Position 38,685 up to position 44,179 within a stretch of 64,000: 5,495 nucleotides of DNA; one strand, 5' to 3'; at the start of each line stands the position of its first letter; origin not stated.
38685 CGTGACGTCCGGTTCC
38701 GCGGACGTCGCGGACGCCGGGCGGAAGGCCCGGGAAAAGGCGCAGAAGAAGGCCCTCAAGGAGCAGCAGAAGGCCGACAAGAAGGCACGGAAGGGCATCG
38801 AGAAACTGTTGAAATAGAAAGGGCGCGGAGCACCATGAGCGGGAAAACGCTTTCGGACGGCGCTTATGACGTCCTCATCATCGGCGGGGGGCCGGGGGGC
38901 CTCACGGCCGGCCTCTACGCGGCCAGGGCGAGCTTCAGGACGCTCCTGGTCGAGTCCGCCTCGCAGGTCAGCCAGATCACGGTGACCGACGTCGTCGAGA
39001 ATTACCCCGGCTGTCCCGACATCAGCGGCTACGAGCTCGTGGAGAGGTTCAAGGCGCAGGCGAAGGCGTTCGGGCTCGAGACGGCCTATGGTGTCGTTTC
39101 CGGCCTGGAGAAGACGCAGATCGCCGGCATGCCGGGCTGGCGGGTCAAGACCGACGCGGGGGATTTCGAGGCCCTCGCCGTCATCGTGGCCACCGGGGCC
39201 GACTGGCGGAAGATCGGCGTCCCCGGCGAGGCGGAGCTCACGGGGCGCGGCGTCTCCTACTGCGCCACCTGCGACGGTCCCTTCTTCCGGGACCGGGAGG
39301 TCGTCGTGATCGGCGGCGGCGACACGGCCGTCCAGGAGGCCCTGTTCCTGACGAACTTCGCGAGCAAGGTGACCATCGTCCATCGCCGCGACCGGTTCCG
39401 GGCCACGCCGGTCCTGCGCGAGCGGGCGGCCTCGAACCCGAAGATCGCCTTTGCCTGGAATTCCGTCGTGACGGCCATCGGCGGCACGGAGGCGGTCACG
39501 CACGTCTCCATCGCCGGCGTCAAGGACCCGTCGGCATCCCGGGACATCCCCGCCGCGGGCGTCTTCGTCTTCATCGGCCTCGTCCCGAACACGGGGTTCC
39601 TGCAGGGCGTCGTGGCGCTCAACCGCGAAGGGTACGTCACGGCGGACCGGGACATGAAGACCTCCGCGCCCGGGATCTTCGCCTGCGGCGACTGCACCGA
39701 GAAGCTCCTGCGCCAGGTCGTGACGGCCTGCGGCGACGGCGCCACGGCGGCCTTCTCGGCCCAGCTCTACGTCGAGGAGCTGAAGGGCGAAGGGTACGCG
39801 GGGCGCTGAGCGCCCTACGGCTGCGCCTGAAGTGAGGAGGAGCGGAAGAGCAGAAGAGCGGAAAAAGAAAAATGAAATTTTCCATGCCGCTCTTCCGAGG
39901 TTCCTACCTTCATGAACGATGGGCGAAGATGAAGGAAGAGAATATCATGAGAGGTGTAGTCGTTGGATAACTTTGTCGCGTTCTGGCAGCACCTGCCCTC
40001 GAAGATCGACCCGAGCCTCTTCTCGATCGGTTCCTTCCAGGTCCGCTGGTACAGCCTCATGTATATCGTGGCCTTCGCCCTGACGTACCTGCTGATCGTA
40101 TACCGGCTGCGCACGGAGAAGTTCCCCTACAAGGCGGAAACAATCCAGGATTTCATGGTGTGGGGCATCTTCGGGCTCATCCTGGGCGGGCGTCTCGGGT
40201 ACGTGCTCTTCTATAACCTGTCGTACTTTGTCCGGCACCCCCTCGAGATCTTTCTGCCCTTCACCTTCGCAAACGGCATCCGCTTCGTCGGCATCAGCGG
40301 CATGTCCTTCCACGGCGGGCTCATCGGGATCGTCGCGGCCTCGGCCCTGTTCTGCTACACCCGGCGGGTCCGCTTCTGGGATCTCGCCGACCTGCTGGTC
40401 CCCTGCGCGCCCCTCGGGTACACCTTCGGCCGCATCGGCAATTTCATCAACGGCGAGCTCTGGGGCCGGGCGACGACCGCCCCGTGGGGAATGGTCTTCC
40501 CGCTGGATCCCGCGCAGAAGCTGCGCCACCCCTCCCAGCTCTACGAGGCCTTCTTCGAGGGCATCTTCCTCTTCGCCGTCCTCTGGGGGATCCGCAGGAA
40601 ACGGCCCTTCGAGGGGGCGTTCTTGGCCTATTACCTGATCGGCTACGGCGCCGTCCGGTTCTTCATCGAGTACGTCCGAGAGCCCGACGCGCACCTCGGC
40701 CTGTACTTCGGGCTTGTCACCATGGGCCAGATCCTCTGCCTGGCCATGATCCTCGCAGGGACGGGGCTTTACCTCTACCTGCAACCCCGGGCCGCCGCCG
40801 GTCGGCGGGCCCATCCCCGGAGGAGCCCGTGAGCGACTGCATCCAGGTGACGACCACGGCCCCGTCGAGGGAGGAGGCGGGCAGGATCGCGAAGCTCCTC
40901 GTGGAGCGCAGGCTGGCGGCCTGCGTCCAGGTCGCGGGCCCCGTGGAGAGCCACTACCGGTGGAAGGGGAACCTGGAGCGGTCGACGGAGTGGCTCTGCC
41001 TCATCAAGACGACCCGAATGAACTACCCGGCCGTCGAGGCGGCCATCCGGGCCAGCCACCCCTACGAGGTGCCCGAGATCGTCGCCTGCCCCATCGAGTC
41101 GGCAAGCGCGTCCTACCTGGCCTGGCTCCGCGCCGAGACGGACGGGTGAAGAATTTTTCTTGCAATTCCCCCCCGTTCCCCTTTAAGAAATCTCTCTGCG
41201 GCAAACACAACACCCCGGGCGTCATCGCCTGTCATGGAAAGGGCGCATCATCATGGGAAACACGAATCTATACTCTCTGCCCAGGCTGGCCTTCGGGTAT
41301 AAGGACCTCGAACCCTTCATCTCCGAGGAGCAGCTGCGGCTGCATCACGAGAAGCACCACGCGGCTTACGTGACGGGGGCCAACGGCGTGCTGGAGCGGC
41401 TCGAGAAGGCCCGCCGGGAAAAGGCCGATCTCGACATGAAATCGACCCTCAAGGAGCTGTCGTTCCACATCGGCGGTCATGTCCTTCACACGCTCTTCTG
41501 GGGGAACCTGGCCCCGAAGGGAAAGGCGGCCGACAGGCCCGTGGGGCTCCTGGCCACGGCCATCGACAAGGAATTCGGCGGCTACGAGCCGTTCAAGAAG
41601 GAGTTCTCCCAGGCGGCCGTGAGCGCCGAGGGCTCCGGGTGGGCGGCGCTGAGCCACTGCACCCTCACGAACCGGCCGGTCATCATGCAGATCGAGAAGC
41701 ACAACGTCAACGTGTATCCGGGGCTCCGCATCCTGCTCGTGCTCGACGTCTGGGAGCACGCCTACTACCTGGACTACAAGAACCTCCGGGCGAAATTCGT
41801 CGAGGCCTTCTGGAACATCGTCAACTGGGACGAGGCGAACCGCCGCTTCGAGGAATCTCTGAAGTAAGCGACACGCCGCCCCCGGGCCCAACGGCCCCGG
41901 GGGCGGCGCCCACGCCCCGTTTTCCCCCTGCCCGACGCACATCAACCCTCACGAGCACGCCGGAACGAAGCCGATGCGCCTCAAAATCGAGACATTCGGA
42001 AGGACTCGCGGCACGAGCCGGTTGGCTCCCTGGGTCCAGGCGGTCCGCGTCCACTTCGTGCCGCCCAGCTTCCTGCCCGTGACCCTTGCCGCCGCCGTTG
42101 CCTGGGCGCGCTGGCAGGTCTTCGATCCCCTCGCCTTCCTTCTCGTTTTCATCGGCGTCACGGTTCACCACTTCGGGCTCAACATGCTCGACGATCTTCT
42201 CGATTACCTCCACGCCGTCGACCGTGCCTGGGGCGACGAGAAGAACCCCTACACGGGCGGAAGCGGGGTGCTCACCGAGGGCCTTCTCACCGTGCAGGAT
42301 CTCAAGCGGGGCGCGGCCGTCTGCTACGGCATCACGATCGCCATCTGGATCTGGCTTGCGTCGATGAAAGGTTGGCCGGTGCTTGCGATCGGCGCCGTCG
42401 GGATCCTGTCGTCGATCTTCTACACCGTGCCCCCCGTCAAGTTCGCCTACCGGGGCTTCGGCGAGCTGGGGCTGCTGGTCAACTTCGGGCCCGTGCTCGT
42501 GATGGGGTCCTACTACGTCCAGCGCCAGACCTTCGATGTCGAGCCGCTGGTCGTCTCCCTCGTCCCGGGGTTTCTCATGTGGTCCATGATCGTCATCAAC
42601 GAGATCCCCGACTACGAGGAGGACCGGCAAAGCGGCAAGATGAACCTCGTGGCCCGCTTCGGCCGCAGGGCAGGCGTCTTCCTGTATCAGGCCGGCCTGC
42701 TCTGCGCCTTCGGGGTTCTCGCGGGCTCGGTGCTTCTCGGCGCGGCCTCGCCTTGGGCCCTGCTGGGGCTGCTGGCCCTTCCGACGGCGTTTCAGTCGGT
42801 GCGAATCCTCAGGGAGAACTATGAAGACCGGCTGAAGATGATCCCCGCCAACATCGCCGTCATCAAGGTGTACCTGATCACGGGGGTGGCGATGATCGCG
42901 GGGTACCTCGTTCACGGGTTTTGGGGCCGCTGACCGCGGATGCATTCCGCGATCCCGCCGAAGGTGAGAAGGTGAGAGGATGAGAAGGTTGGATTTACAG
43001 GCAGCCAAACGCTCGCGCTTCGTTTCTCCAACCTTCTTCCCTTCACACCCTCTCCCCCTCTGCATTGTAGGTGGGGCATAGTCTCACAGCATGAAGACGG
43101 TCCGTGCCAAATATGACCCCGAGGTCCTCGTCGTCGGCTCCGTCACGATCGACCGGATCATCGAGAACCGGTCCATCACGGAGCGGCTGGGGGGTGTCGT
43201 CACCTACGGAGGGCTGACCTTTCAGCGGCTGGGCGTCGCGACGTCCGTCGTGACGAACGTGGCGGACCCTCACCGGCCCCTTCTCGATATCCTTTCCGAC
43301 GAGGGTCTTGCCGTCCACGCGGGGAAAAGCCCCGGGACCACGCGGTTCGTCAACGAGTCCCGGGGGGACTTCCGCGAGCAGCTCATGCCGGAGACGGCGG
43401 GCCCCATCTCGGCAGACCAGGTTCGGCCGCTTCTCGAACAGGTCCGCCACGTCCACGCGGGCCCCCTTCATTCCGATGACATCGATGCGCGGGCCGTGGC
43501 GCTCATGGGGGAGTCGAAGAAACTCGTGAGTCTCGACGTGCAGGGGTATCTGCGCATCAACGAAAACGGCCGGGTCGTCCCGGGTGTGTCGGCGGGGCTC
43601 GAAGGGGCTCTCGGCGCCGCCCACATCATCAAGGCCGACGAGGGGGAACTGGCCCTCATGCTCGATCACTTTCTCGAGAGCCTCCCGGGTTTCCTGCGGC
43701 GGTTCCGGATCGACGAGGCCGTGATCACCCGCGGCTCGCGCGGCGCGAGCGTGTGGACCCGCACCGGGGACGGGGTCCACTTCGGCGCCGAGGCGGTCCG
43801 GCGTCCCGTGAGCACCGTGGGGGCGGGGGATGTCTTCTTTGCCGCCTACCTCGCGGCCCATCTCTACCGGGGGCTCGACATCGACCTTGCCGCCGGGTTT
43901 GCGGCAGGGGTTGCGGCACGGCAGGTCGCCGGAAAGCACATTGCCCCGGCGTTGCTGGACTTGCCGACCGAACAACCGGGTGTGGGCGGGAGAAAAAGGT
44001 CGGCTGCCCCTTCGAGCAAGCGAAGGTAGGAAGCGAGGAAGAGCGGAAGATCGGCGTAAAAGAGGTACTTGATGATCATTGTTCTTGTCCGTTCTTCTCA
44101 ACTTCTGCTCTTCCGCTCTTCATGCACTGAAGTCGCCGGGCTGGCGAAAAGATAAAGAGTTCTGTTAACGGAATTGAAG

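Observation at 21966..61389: Dispersed family of 7- or 8-nt-periodic arrays, mostly as inverted purine/pyrimidine arms on gene 3' ends (13 loci in 64 kb)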

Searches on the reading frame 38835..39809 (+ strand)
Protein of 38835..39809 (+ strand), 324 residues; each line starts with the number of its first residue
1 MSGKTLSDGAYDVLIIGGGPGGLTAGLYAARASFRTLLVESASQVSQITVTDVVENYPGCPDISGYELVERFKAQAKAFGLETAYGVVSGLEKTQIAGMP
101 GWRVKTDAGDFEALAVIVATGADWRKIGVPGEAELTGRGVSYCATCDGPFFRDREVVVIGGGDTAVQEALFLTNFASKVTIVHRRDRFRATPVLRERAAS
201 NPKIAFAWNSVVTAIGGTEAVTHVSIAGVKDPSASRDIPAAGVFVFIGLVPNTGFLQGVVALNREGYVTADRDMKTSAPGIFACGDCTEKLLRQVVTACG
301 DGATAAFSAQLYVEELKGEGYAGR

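Call 5: search_protein_families(library=pfam, proteins=[window:38835-39809:+])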
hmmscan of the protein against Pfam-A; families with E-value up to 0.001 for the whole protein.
window:38835-39809:+ (324 aa): 12 families
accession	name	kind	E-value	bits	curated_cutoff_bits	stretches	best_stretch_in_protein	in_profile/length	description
PF07992.20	Pyr_redox_2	-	1.1e-49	169.9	26.1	1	11-302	1-291/291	Pyridine nucleotide-disulphide oxidoreductase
PF13738.12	Pyr_redox_3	-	1.1e-20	74.6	30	1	101-285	113-305/305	Pyridine nucleotide-disulphide oxidoreductase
PF00070.33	Pyr_redox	-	6.4e-17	62.3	22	1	156-226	2-79/82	Pyridine nucleotide-disulphide oxidoreductase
PF01266.30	DAO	-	3.3e-08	33.9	27.9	0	12-46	1-35/353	FAD dependent oxidoreductase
PF00890.30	FAD_binding_2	-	1.7e-07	31.3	20.4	1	12-45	1-34/414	FAD binding domain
PF12831.13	FAD_oxidored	-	5.3e-07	29.7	27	1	12-42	1-31/416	FAD dependent oxidoreductase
PF01494.25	FAD_binding_3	-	1.2e-05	25.2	22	0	11-47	2-38/349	FAD binding domain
PF03486.20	HI0933_like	-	3.3e-05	23.9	50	0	12-46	2-36/244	HI0933-like protein Rossmann domain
PF01134.28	GIDA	-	0.00017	21.2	22.1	0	12-43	1-30/391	Glucose inhibited division protein A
PF13241.12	NAD_binding_7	-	0.0002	22.4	22.1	0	151-221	5-75/104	Putative NAD(P)-binding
PF13450.12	NAD_binding_8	-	0.00023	21.8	21.9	1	15-45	1-31/68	NAD(P)-binding Rossmann-like domain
PF01946.23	Thi4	-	0.00066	19.4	26.2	0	11-41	18-49/235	Thi4 family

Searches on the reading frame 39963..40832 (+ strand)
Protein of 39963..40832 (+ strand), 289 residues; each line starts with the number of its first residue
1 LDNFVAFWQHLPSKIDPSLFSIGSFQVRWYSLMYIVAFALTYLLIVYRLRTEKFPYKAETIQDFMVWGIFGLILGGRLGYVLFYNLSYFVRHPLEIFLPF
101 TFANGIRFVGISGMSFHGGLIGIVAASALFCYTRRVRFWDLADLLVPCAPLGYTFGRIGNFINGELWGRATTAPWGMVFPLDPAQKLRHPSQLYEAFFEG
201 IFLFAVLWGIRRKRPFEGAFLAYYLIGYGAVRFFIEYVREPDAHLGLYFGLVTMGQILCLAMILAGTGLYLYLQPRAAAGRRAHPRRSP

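Call 5: search_protein_families(library=pfam, proteins=[window:39963-40832:+])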
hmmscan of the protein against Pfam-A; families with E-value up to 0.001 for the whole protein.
window:39963-40832:+ (289 aa): 1 family
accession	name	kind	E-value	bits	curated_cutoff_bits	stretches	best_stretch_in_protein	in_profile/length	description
PF01790.23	LGT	-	8.3e-74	248.4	24.9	1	17-272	1-240/240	Prolipoprotein diacylglyceryl transferase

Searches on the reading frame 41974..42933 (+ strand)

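Call 5: search_protein_families(library=pfam, proteins=[window:41974-42933:+])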
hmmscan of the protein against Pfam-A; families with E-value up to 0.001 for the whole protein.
window:41974-42933:+ (319 aa): 1 family
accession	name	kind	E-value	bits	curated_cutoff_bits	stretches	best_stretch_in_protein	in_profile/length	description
PF01040.23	UbiA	-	4e-27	95.5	34.2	1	34-288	2-242/250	UbiA prenyltransferase family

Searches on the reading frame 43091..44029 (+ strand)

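Call 5: search_protein_families(library=pfam, proteins=[window:43091-44029:+])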
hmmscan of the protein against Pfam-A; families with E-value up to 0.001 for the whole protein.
window:43091-44029:+ (312 aa): 1 family
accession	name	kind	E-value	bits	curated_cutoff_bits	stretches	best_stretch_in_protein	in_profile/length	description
PF00294.29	PfkB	-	1.4e-14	54.6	25.8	1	11-279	3-290/302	pfkB family carbohydrate kinase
